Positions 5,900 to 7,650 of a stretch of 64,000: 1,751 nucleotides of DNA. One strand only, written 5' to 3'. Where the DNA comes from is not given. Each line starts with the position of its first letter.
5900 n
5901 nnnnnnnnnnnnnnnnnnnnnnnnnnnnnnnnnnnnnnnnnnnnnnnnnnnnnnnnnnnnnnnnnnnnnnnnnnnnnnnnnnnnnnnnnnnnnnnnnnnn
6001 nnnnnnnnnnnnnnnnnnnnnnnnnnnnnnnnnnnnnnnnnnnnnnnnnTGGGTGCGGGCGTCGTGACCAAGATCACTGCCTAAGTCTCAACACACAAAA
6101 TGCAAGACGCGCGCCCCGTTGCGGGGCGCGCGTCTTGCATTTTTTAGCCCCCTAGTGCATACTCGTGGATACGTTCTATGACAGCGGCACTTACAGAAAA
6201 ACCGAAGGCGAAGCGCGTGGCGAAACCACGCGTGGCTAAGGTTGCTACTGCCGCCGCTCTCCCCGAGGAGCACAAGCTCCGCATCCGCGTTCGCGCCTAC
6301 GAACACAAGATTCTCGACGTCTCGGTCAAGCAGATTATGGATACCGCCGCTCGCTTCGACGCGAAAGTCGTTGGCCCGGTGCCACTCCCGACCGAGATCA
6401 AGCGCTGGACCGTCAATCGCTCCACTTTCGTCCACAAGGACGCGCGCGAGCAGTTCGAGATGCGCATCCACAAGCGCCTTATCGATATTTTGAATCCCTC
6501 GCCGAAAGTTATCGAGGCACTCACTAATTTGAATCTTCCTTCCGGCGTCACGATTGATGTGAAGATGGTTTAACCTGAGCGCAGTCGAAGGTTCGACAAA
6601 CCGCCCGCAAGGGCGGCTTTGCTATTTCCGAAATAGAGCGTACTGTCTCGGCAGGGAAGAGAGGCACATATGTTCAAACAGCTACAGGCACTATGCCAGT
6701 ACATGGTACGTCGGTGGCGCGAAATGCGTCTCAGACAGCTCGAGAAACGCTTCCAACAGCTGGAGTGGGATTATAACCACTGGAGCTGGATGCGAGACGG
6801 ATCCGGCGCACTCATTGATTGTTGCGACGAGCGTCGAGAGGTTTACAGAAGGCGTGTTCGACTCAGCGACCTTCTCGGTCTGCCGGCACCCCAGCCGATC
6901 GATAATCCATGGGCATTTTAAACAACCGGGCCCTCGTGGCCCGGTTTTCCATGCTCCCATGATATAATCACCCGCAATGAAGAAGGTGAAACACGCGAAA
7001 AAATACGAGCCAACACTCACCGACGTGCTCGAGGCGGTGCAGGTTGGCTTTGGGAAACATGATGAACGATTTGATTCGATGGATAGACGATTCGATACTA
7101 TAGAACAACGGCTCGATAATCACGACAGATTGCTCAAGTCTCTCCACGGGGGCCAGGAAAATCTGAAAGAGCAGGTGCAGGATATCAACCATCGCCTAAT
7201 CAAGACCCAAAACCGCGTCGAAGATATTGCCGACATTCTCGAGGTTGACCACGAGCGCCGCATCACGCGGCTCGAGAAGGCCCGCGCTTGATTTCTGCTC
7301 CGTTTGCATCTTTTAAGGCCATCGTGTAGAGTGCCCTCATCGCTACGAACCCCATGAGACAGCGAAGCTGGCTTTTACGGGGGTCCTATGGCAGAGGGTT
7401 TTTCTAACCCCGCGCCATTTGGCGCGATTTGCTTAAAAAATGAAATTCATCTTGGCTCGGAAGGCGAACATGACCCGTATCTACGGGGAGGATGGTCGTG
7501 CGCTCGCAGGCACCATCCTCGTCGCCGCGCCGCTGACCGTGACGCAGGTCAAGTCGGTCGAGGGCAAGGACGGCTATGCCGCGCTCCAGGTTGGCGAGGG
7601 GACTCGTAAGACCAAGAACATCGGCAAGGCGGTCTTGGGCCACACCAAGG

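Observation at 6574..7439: Two small lower-GC ORFs with their own terminators inserted between rpsJ and rplC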

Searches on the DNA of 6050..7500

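Call 48: search_rna_families(source=window, start=6050, end=7500, threshold=evalue, max_evalue=5)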
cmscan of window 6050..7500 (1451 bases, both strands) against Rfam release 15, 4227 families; matches with E-value up to 5: 3.
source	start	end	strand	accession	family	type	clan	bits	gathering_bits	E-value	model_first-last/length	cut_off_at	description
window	6092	6146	-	RF03631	MIR3440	Gene; miRNA;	-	23.3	105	0.037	1-127/127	no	MIR3440 microRNA precursor family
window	6716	6809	-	RF00823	lsy-6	Gene; miRNA;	-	21.1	60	0.17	1-74/74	no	lsy-6 microRNA precursor family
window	6085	6136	+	RF02398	sau-6072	Gene; sRNA;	-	17.4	50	2.2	1-53/53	no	Staphylococcus sRNA sau-6072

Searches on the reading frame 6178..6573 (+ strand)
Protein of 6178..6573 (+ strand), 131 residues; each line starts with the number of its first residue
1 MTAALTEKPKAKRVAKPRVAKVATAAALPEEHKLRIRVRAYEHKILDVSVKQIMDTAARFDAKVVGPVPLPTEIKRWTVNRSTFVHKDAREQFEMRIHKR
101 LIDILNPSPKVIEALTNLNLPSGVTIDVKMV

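Call 10: search_protein_families(library=pfam, proteins=[window:6178-6573:+], max_evalue=0.1)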
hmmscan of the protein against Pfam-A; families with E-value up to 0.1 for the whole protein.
window:6178-6573:+ (131 aa): 1 family
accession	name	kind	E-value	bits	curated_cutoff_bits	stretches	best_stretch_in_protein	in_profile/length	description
PF00338.27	Ribosomal_S10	-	1e-33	116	21.2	1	35-129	1-98/98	Ribosomal protein S10p/S20e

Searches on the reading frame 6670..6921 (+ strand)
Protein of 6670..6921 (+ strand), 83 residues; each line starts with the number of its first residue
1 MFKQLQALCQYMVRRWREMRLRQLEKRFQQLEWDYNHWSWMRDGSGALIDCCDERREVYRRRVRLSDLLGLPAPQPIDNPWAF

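Call 10: search_protein_families(library=pfam, proteins=[window:6670-6921:+], max_evalue=0.1)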
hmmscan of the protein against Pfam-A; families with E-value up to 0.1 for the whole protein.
window:6670-6921:+ (83 aa): 0 families

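Call 13: find_encoding_contigs(protein=window:6670-6921:+, flank=3000, max_places=10)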
Protein window:6670-6921:+ (83 aa): 1 contig read that carries it; 1 place shown.
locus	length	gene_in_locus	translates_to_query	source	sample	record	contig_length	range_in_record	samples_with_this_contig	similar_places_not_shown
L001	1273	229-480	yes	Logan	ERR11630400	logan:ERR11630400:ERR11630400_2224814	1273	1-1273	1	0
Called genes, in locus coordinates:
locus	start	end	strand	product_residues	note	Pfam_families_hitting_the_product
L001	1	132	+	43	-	?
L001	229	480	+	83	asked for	-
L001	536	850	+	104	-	-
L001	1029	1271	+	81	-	?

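Call 15: find_homologous_proteins(query=window:6670-6921:+, max_evalue=0.01)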
Query window:6670-6921:+ (83 aa): 2 proteins with E <= 0.01 among 2 candidates.
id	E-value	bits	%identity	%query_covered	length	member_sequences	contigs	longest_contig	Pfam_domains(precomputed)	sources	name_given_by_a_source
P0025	1.4e-51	190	100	100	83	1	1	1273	-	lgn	-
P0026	6.6e-28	114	74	89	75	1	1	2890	-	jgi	jgi:hypothetical protein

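Call 16: find_encoding_contigs(protein=P0026, flank=3000)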
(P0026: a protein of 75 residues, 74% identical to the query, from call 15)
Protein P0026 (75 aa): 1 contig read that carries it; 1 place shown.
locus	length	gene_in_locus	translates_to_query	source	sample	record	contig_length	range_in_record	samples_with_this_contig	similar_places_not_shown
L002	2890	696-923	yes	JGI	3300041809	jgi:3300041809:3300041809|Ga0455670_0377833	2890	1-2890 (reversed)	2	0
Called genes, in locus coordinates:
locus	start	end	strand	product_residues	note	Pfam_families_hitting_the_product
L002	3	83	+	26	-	?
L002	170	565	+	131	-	PF00338:Ribosomal_S10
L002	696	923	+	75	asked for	-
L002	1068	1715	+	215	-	PF00297:Ribosomal_L3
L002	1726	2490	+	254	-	PF00573:Ribosomal_L4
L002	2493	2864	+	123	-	PF00276:Ribosomal_L23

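Call 55: search_protein_families(library=phrogs, proteins=[window:6670-6921:+], max_evalue=0.1)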
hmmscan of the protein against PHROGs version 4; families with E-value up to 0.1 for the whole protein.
window:6670-6921:+ (83 aa): 0 families

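Call 56: search_protein_families(library=padloc, proteins=[window:6670-6921:+], max_evalue=0.1)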
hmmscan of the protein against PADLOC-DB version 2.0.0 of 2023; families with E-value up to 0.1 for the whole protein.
window:6670-6921:+ (83 aa): 0 families

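Call 57: search_protein_families(library=ncbifam, proteins=[window:6670-6921:+], max_evalue=0.1)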
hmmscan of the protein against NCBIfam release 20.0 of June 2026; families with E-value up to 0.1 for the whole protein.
window:6670-6921:+ (83 aa): 0 families

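Call 64: predict_structure(alignment_id=A5)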
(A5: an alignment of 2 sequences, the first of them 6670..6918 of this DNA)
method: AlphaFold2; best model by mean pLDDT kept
length: 83 residues; sequences in the alignment: 2
mean_pLDDT: 84.6   pTM: 0.71
mean pLDDT of the five models: 84.6, 77.2, 73.0, 69.5, 67.0
residues with pLDDT >= 90: 39; 70-90: 34; 50-70: 8; < 50: 2
segments of 3 or more residues with pLDDT < 50: none
pLDDT, mean of each block of 10 residues (from residue 1): 85 94 92 83 76 89 93 76 45
secondary structure, 60 per line:
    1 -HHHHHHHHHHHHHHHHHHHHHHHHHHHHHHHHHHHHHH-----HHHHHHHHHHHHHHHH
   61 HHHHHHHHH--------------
elements in order: H2-39 H45-69

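Call 69: fold_search(model_id=the predicted structure, library=pdb)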
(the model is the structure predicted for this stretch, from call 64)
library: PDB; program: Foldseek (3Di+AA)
matches with E <= 10: 135; with E <= 0.001: 0
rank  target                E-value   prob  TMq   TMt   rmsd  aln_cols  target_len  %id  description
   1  3csx_B                1.7e+00  0.80  0.55  0.63   2.1        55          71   16  Structural characterization of a protein in the DUF683 family- crystal structure of cce_0567 from the cyanobacterium C (released 2008-06-10)
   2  6zpp                  1.8e+00  0.16  0.34  0.21   8.6        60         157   28  g7941: a virulence factor from Drechmaria coniospora (released 2022-01-19)
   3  7w1m_D                2.8e+00  0.82  0.57  0.05   1.2        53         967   11  Cryo-EM structure of human cohesin-CTCF-DNA complex (released 2023-05-31)
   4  3aoi_X                3.0e+00  0.66  0.65  0.36  10.1        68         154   16  RNA polymerase-Gfh1 complex (Crystal type 2) (released 2010-12-08)
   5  4biy_B                3.2e+00  0.20  0.42  0.20   5.1        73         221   18  Crystal structure of CpxAHDC (monoclinic form 2) (released 2014-02-12)
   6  4k2o                  3.2e+00  0.15  0.40  0.18   6.0        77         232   16  The Structure of a Triple Mutant of the Tiam1 PH-CC-Ex Domain (released 2013-07-10)
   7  5o5j_O                3.2e+00  0.13  0.29  0.28   5.7        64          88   22  Structure of the 30S small ribosomal subunit from Mycobacterium smegmatis (released 2017-07-12)
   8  5j0k_B                3.4e+00  0.75  0.63  0.71   1.3        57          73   12  De novo design of protein homo-oligomers with modular hydrogen bond network-mediated specificity (released 2016-05-25)
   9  7jrq                  3.6e+00  0.63  0.67  0.45   4.9        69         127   14  Crystallographically Characterized De Novo Designed Mn-Diphenylporphyrin Binding Protein (released 2021-01-13)
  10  4k2p_A                3.8e+00  0.23  0.47  0.19   5.2        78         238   19  The Structure of a Quintuple Mutant of the Tiam1 PH-CC-Ex Domain (released 2013-07-10)
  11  1x4t_MODEL_1_A        3.8e+00  0.10  0.37  0.34   5.3        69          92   19  Solution structure of Isy1 domain in hypothetical protein (released 2005-11-14)
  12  4afl_F                4.3e+00  0.60  0.62  0.57   2.5        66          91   14  The crystal structure of the ING4 dimerization domain reveals the functional organization of the ING family of chromat (released 2012-02-22)
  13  3a8p_D                4.3e+00  0.54  0.63  0.25   2.7        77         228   10  Crystal structure of the Tiam2 PHCCEx domain (released 2009-11-24)
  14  8h1j_A                4.3e+00  0.41  0.48  0.12   2.3        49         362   16  Cryo-EM structure of the TnpB-omegaRNA-target DNA ternary complex (released 2023-04-12)
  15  6wa9_M                4.5e+00  0.51  0.59  0.73   1.8        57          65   10  Structure of the Chlamydia pneumoniae CdsV and CdsO protein complex (released 2020-09-30)
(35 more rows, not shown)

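Call 70: fold_search(model_id=the predicted structure, library=viral)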
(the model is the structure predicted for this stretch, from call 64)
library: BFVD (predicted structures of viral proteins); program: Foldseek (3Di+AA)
matches with E <= 10: 266; with E <= 0.001: 0
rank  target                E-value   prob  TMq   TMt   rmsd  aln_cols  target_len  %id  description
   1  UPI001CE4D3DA         4.2e-01  1.00  0.71  0.38   0.7        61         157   16  (no name look-up for this kind of identifier)
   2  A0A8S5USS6            6.1e-01  0.97  0.59  0.48   2.1        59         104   15  Antirepressor [Myoviridae sp. ctijX18]
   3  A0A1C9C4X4            6.5e-01  0.33  0.35  0.17  12.3        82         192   15  RING-type domain-containing protein [Heterosigma akashiwo virus 01]
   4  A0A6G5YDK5            8.2e-01  0.94  0.55  0.51   2.2        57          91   14  (no name in the UniProt tables at hand)
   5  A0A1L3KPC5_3          8.8e-01  0.99  0.73  0.05   1.4        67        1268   18  RNA-dependent RNA polymerase [Beihai sipunculid worm virus 7]
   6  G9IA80                8.8e-01  0.97  0.66  0.38   5.0        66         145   18  (no name in the UniProt tables at hand)
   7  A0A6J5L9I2            1.1e+00  0.85  0.71  0.57   3.3        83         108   12  Uncharacterized protein [uncultured Caudovirales phage]
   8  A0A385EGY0            1.3e+00  0.87  0.67  0.54   2.5        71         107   17  Uncharacterized protein [Caulobacter phage CcrSC]
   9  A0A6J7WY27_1          1.3e+00  0.84  0.62  0.06   2.9        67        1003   21  Large polyvalent protein associated domain-containing protein [uncultured Caudovirales phage]
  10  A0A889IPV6            1.4e+00  0.95  0.67  0.38   1.0        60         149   17  (no name in the UniProt tables at hand)
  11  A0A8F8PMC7            1.4e+00  0.77  0.59  0.35   3.6        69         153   16  Uncharacterized protein [Clandestinovirus]
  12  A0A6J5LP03            1.5e+00  0.90  0.62  0.65   1.9        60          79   13  Uncharacterized protein [uncultured Caudovirales phage]
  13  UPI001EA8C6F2         1.5e+00  0.89  0.68  0.41   5.1        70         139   13  (no name look-up for this kind of identifier)
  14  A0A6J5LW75            1.5e+00  0.77  0.60  0.67   8.2        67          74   18  Uncharacterized protein [uncultured Caudovirales phage]
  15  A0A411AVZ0            1.5e+00  0.63  0.52  0.28  20.9        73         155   18  Uncharacterized protein [Pantoea phage vB_PagM_LIET2]
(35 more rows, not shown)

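Call 86: find_related_loci(query=A5, collection=viral_contigs, flank=3000)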
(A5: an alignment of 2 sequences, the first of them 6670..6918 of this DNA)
Query A5 (83 aa) in viral_contigs; peptide patterns used: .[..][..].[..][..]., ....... (x = any residue, [..] = any of these).
370 stretches matched a pattern, but none encodes a relative of the query by tblastn (E <= 1e-3).
